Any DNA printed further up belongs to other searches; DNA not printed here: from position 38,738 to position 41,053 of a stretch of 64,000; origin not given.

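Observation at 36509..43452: Atypical P450 translationally coupled to an 828-aa di-heme c protein, divergent from an epimerase / strictosidine-synthase-like pair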

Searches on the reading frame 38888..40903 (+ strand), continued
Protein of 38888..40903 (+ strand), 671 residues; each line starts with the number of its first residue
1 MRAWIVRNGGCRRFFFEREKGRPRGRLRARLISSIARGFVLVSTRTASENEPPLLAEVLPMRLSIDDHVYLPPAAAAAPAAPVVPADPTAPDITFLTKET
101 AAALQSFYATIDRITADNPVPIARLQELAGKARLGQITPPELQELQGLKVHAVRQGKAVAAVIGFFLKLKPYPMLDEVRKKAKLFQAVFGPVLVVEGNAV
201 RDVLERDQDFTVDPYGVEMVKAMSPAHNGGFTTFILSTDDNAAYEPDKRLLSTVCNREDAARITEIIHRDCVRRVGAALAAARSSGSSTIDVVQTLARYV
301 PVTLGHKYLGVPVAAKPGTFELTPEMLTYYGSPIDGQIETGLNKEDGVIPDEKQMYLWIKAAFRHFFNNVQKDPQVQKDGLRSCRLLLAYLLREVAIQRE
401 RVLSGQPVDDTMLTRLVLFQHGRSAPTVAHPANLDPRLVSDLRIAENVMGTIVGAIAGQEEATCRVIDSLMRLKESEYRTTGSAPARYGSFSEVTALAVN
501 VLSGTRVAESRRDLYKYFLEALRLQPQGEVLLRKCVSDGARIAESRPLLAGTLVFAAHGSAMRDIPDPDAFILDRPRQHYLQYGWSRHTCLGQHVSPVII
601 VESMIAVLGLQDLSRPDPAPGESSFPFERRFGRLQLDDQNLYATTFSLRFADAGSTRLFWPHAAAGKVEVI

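Call 28: find_related_loci(query=A2, collection=genome_contigs, flank=7000)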
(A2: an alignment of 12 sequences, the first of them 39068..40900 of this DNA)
Query A2 (611 aa) in genome_contigs; peptide patterns used: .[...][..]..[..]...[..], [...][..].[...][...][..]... (x = any residue, [..] = any of these).
259 stretches matched a pattern; 80 encode a relative of the query (tblastn E <= 1e-3); 76 distinct loci.
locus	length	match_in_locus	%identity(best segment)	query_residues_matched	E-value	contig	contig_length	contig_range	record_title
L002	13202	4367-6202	83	1-610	0e+0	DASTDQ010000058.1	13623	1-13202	MAG TPA_asm: Vicinamibacterales bacterium isolate SMAG_U825 k141_526645, whole genome shotgun sequence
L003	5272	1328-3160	84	1-611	0e+0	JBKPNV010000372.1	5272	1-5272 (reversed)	MAG: Acidobacteriota bacterium isolate GS_HAYS_MAG_00031 GS_HAYS_000003917067, whole genome shotgun sequence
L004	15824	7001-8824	81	1-611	0e+0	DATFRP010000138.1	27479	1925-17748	MAG TPA_asm: Vicinamibacterales bacterium isolate SMAG_U9361 k141_3064892, whole genome shotgun sequence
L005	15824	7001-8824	79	1-611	0e+0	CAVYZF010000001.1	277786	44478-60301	MAG: uncultured Acidobacteriota bacterium isolate MFD02242.bin.1.226 genome assembly, contig: contig_10689, whole genome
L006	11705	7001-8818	81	1-610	0e+0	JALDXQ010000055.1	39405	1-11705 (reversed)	MAG: Acidobacteriota bacterium isolate MCT-CON-06 NODE_91_length_39405_cov_6.845540, whole genome shotgun sequence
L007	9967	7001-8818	79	1-610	0e+0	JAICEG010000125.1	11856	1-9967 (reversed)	MAG: Vicinamibacteria bacterium isolate BD_FP_2_bin.1 k141_2193133_length_11856_cov_10.4707, whole genome shotgun sequen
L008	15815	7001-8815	73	1-611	0e+0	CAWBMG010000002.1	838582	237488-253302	MAG: uncultured Acidobacteriota bacterium isolate MFD02242.bin.1.279 genome assembly, contig: contig_12997, whole genome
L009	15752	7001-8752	76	27-611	0e+0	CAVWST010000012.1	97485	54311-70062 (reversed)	MAG: uncultured Acidobacteriota bacterium isolate MFD05454.bin.2.212 genome assembly, contig: contig_14743, whole genome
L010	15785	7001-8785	73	1-601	0e+0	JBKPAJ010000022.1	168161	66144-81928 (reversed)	MAG: Acidobacteriota bacterium isolate GB_HAYS_MAG_00008 GB_HAYS_000000367706, whole genome shotgun sequence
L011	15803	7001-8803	72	1-605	0e+0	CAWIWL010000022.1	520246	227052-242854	MAG: uncultured Acidobacteriota bacterium isolate MFD04850.bin.1.225 genome assembly, contig: contig_9234, whole genome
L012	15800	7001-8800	70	1-606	0e+0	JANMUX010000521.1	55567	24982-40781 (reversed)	MAG: Acidobacteriota bacterium isolate SOY_1_B_metabat.173 SOY_1_B_k141_3224893, whole genome shotgun sequence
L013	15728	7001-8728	74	34-608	0e+0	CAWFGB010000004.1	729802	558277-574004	MAG: uncultured Acidobacteriota bacterium isolate MFD02840.bin.1.33 genome assembly, contig: contig_12847, whole genome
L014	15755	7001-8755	74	27-611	0e+0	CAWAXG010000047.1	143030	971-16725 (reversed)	MAG: uncultured Acidobacteriota bacterium isolate MFD05567.bin.1.264 genome assembly, contig: contig_43147, whole genome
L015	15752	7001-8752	72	27-611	0e+0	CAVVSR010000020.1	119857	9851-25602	MAG: uncultured Acidobacteriota bacterium isolate MFD02840.bin.1.3 genome assembly, contig: contig_80857, whole genome s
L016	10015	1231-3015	70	1-601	0e+0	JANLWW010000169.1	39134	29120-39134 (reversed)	MAG: Acidobacteriota bacterium isolate OTE_20_metabat_232 OTE_20_k141_3929600, whole genome shotgun sequence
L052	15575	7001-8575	34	95-597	4e-71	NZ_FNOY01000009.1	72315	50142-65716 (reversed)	Nitrosomonas halophila strain Nm1, whole genome shotgun sequence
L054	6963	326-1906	32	85-590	4e-67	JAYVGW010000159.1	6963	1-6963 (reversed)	MAG: Methyloglobulus sp. isolate GL47_Up_metabat_177 GL47_Up_metabat_177_158, whole genome shotgun sequence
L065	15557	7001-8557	31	95-590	3e-60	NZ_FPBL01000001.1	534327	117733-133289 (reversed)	Nitrosomonas eutropha strain Nm24, whole genome shotgun sequence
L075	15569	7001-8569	33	57-543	3e-65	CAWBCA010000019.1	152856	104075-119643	MAG: uncultured Acidobacteriota bacterium isolate MFD02840.bin.2.325 genome assembly, contig: contig_6226, whole genome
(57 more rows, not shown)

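Call 38: find_homologous_proteins(query=P0271, max_evalue=0.001)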
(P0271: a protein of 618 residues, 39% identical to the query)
Query P0271 (618 aa): 119 proteins with E <= 0.001 among 8000 candidates.
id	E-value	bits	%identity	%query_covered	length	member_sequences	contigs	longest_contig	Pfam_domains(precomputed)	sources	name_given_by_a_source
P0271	0.0e+0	1395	100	100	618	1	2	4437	PF00067.28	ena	-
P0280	5.6e-161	555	49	95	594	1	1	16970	PF00067.28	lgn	-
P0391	1.9e-159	550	52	82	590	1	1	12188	PF00067.28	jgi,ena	-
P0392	4.1e-154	533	51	83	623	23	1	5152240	PF00067.28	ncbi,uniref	ncbi:cytochrome P450 [Methylocaldum sp. GT1TLB]|uniref:cytochrome P450 n=1 Tax=Methylocaldum sp. GT1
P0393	1.7e-153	531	51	82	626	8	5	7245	PF00067.28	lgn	-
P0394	5.1e-153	529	48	89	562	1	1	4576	PF00067.28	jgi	jgi:cytochrome P450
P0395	3.3e-152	526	50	83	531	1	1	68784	PF00067.28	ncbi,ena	-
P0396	4.4e-152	526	51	83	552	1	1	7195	PF00067.28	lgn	-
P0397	3.1e-151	523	51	83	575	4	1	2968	PF00067.28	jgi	-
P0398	6.1e-151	522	50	83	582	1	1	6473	PF00067.28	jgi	jgi:cytochrome P450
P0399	1.1e-150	521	50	83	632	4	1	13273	PF00067.28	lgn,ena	-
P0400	1.5e-149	518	49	84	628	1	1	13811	PF00067.28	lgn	-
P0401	2.5e-149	517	50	83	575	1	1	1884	PF00067.28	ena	-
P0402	4.2e-149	516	51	83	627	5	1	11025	PF00067.28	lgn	-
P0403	5.0e-149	516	49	83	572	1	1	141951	PF00067.28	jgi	jgi:cytochrome P450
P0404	1.3e-148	514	51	81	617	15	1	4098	PF00067.28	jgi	jgi:cytochrome P450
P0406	4.6e-148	513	50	82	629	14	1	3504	PF00067.28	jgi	jgi:cytochrome P450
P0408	9.6e-148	512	46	88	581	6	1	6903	PF00067.28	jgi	jgi:cytochrome P450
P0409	1.2e-147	511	49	88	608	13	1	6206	PF00067.28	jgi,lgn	jgi:cytochrome P450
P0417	7.0e-146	505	49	82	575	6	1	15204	PF00067.28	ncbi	ncbi:MAG: cytochrome P450 [Pseudonocardiaceae bacterium]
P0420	1.5e-145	504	49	82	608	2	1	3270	PF00067.28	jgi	jgi:cytochrome P450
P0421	2.3e-145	504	49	82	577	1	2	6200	PF00067.28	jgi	jgi:cytochrome P450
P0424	1.5e-144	501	49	83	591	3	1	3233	PF00067.28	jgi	jgi:cytochrome P450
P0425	2.4e-144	500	48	83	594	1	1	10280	PF00067.28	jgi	jgi:cytochrome P450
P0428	3.1e-144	500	49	82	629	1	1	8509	PF00067.28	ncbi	ncbi:MAG: cytochrome P450 [Gammaproteobacteria bacterium]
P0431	8.4e-144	499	48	83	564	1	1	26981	PF00067.28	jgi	jgi:cytochrome P450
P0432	1.5e-143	498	48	83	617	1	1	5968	PF00067.28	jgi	jgi:cytochrome P450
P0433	2.1e-143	497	48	83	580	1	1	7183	PF00067.28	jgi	jgi:cytochrome P450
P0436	1.1e-142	495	48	82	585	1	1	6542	PF00067.28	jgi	jgi:cytochrome P450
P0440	2.2e-141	491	47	84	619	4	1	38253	PF00067.28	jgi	jgi:cytochrome P450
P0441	2.5e-141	490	48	82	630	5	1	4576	PF00067.28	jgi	jgi:cytochrome P450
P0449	2.1e-140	487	48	83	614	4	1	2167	PF00067.28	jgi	jgi:cytochrome P450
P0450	4.5e-140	486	47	83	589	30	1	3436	PF00067.28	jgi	jgi:cytochrome P450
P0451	2.5e-139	484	47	82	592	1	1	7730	PF00067.28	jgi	jgi:cytochrome P450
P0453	1.7e-138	481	46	88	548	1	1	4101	PF00067.28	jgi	jgi:cytochrome P450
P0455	2.7e-138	480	46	83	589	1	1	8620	PF00067.28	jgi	jgi:cytochrome P450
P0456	5.6e-138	479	47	83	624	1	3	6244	PF00067.28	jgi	jgi:cytochrome P450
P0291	7.0e-136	472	45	95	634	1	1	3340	PF00067.28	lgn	-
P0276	1.1e-135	472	46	82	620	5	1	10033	PF00067.28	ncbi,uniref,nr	ncbi:cytochrome P450 [Crenothrix polyspora]|uniref:Cytochrome P450 n=1 Tax=Crenothrix polyspora TaxI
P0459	1.7e-133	465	46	82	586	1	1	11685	PF00067.28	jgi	jgi:cytochrome P450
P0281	1.7e-122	428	41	98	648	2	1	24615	PF00067.28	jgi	jgi:cytochrome P450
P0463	1.6e-121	425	45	83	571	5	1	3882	PF00067.28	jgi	jgi:cytochrome P450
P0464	2.3e-121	424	40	97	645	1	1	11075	PF00067.28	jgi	-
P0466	3.8e-114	401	40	97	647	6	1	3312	PF00067.28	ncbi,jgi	jgi:cytochrome P450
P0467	1.5e-109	385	48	69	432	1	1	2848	PF00067.28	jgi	jgi:cytochrome P450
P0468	1.9e-96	342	43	75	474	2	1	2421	PF00067.28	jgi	jgi:cytochrome P450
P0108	3.2e-58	216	33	84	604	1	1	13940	PF00067.28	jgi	jgi:cytochrome P450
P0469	3.4e-58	216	33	92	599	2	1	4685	PF00067.28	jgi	jgi:cytochrome P450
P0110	3.8e-57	212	33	83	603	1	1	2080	-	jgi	jgi:cytochrome P450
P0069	1.2e-55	207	32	83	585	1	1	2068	-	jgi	jgi:cytochrome P450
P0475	5.3e-55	205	32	84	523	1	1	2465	PF00067.28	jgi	jgi:cytochrome P450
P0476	3.8e-54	202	32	88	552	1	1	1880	-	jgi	jgi:cytochrome P450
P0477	1.7e-53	200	32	88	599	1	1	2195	-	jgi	jgi:cytochrome P450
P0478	1.7e-53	200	31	88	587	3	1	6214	-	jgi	jgi:cytochrome P450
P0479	2.4e-53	200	31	94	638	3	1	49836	PF00067.28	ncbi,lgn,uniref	ncbi:MAG: cytochrome P450 [Ruegeria sp.]|uniref:cytochrome P450 n=1 Tax=Ruegeria sp. TaxID=1879320 R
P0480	3.5e-53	199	32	83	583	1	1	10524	-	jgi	jgi:cytochrome P450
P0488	1.5e-39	154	33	71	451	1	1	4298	-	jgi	jgi:cytochrome P450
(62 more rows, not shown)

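Call 41: search_solved_structures(query=A3, max_evalue=0.001, show_alignments=2)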
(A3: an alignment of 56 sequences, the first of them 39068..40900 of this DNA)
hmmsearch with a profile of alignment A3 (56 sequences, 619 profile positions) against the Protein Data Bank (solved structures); distinct sequences matched with E-value up to 0.001: 299 (the best 60 are shown).
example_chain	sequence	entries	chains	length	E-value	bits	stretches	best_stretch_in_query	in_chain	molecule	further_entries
8vxg_A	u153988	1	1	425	5.6e-14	54.9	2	145-280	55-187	CYP125MRCA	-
8vxi_A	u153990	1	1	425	5.6e-14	54.8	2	145-280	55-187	CYP125MRCA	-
9vgm_A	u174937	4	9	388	2.2e-12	49.5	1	483-578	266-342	Cytochrome P450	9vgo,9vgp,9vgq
9vgn_A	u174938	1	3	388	3.2e-12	49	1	483-578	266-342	Cytochrome P450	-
4aw3_A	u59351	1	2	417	5.6e-12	48.2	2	496-592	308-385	P-450-LIKE PROTEIN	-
5uhu_A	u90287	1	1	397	6.4e-12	48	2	496-592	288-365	Mycinamicin IV hydroxylase/epoxidase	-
2y46_A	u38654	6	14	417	7.4e-12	47.8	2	496-592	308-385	P-450-LIKE PROTEIN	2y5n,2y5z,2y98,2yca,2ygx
3zsn_A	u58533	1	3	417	8.9e-12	47.6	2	496-592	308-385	P-450-LIKE PROTEIN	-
3nc3_A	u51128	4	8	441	2.1e-11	46.3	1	460-576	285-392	Cytochrome P450 cypX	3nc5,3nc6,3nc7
4wpz_A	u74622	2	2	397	2.8e-11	45.9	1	460-592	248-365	Cytochrome P450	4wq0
3e5l_A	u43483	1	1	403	4.6e-10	41.9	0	498-590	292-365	Cytochrome P450 (Cytochrome P450 hydroxylase)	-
4rm4_A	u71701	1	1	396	5.4e-10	41.7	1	482-544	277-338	Cytochrome P450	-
3aba_A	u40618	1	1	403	6.2e-10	41.5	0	498-590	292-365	Cytochrome P450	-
8eul_A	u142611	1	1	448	6.2e-10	41.5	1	478-584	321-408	Cytochrome P450-terp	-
3wvs_A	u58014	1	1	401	6.3e-10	41.5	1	500-597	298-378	Putative monooxygenase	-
3e5j_A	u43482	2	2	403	6.5e-10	41.4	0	498-590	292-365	Cytochrome P450 (Cytochrome P450 hydroxylase)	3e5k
1cpt_A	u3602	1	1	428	6.5e-10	41.4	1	478-584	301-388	CYTOCHROME P450-TERP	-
8euh_A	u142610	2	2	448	7.6e-10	41.2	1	478-584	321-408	Cytochrome P450-terp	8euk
5dqn_A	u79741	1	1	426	3.1e-09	39.2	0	143-283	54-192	Cytochrome P450 CYP125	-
7oq6_A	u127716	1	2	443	3.8e-09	38.9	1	491-591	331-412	Cytochrome P450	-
4apy_A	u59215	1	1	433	4.7e-09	38.6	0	143-283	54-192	P450 HEME-THIOLATE PROTEIN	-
6f0b_A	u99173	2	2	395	8.7e-09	37.7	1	437-592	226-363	Cytochrome P450 monooxygenase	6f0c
5it1_A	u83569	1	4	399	9e-09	37.6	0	496-585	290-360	Putative cytochrome P450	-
7y97_A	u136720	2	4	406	1e-08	37.5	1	482-580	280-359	Cytochrome P450 monooxygenase YjiB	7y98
2z36_A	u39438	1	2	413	1.1e-08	37.3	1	496-587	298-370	Cytochrome P450 type compactin 3'',4''-hydroxylase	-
7ow9_A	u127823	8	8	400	1.8e-08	36.7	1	464-610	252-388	CYPX | Cytochrome P450 protein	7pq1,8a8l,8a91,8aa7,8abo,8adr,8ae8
4yzr_A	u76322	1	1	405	2.1e-08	36.4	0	478-564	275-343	Polyketide biosynthesis cytochrome P450 PksS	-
1egy_A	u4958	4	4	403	2.3e-08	36.3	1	483-568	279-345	CYTOCHROME P450ERYF | CYTOCHROME P450 107A1 | CYTOCHROME P450 ERYF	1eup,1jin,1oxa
4l0e_A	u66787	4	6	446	2.5e-08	36.2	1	495-580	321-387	P450 monooxygenase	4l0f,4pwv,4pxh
9g9q_A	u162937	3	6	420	2.7e-08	36.1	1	470-589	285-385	Cytochrome P450 CYP199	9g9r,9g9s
1jip_A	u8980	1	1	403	2.8e-08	36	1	483-568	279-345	CYTOCHROME P450 107A1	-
1jio_A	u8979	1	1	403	2.8e-08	36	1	483-568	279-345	CYTOCHROME P450 107A1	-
3tkt_A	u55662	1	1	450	2.8e-08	36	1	451-591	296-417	Cytochrome P450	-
5d40_A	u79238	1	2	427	3.4e-08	35.7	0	468-544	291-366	P450-like protein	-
4tpn_A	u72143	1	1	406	3.7e-08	35.6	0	465-544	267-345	Putative P450-like protein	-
4tpo_A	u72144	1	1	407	3.8e-08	35.6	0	465-544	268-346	Putative P450-like protein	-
4l36_A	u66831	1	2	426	4.2e-08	35.4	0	465-544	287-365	Putative P450-like protein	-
8z9s_A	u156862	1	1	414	5.6e-08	35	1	500-594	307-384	Cytochrome P450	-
9lw0_A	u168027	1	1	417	5.8e-08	35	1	459-575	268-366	Cytochrome P450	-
9uyc_A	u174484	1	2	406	6.1e-08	34.9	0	462-544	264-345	Putative P450-like protein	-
5d3u_A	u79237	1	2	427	6.3e-08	34.9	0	465-544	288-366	P450-like protein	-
5ofq_A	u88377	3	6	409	6.5e-08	34.8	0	202-300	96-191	Cytochrome P450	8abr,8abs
6ro8_A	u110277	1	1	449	7.1e-08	34.7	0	493-583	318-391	Cytochrome P450 RhF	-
5l90_A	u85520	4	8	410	9.9e-08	34.2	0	477-544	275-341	Cytochrome P450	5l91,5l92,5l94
5y1i_A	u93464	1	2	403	1.1e-07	34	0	484-592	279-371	Cytochrome P450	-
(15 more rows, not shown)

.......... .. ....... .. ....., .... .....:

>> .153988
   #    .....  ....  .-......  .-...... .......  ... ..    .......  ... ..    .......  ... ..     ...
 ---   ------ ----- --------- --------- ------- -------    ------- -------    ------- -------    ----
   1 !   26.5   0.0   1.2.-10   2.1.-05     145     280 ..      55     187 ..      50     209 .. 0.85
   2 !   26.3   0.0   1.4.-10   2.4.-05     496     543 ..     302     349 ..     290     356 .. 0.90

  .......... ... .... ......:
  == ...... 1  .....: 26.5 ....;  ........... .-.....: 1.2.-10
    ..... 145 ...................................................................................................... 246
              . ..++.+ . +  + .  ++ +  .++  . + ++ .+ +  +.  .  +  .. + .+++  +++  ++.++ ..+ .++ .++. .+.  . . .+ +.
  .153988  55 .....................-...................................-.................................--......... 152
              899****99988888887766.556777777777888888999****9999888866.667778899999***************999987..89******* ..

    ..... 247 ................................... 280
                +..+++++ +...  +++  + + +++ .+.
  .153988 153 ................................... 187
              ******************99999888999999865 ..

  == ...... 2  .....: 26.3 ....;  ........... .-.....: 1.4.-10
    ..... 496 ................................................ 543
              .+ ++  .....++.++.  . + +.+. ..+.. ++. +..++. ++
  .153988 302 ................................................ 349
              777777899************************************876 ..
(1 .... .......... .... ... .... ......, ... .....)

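Call 42: find_encoding_contigs(protein=P0281, flank=9000, max_places=2)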
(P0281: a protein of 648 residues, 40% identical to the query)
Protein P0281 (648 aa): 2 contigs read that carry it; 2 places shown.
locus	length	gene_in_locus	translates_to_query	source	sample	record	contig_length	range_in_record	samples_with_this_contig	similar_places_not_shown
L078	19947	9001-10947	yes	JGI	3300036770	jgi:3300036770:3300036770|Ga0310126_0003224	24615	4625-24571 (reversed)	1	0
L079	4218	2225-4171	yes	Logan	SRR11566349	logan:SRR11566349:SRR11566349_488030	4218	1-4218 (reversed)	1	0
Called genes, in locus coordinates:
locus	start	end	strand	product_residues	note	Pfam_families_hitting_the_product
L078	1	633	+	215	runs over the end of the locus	-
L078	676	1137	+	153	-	PF01928:CYTH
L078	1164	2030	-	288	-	PF05235:CHAD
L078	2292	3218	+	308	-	PF01618:MotA_ExbB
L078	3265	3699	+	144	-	PF02472:ExbD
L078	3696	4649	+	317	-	PF13103:TonB_2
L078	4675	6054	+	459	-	PF26549:Tricorn_N, PF00930:DPPIV_N (faint), PF07676:PD40, PF26550:Tricorn_2nd (weak), PF26549:Tricorn_N, PF07676:PD40, PF26549:Tricorn_N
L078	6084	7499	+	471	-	PF01764:Lipase_3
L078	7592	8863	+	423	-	PF00756:Esterase (faint), PF12697:Abhydrolase_6 (weak), PF12146:Hydrolase_4 (weak), PF00561:Abhydrolase_1 (weak)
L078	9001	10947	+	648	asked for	PF00067:p450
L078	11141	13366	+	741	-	PF01979:Amidohydro_1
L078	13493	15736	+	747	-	PF07228:SpoIIE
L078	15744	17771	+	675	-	PF10101:DUF2339 (weak), PF00211:Guanylate_cyc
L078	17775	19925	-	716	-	-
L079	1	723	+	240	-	?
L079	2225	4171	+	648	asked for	PF00067:p450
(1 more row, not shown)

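Call 43: find_encoding_contigs(protein=P0280, flank=9000, max_places=2)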
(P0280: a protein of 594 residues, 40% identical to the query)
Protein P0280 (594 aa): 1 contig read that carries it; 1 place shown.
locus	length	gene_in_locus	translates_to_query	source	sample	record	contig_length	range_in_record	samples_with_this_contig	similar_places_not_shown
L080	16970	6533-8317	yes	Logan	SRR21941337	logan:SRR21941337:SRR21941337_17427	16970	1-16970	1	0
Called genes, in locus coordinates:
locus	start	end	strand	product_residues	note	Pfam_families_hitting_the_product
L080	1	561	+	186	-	?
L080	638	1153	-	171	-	-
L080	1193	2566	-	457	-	PF00089:Trypsin (weak), PF13365:Trypsin_2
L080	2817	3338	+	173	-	PF13827:DUF4189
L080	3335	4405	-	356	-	PF01075:Glyco_transf_9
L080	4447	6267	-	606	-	PF13555:AAA_29 (faint), PF00005:ABC_tran, PF02463:SMC_N (faint), PF13191:AAA_16 (faint), PF13304:AAA_21 (faint), PF13401:AAA_22 (faint), PF00005:ABC_tran, PF16326:ABC_tran_CTD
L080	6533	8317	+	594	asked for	PF00067:p450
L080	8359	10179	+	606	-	-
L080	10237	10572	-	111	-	-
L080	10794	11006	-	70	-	PF01783:Ribosomal_L32p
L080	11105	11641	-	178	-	PF02620:YceD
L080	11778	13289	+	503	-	PF14237:GYF_2 (faint)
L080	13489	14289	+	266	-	PF00318:Ribosomal_S2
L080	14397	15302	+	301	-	PF25025:EF-Ts_N (weak), PF00889:EF_TS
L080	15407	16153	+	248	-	PF00696:AA_kinase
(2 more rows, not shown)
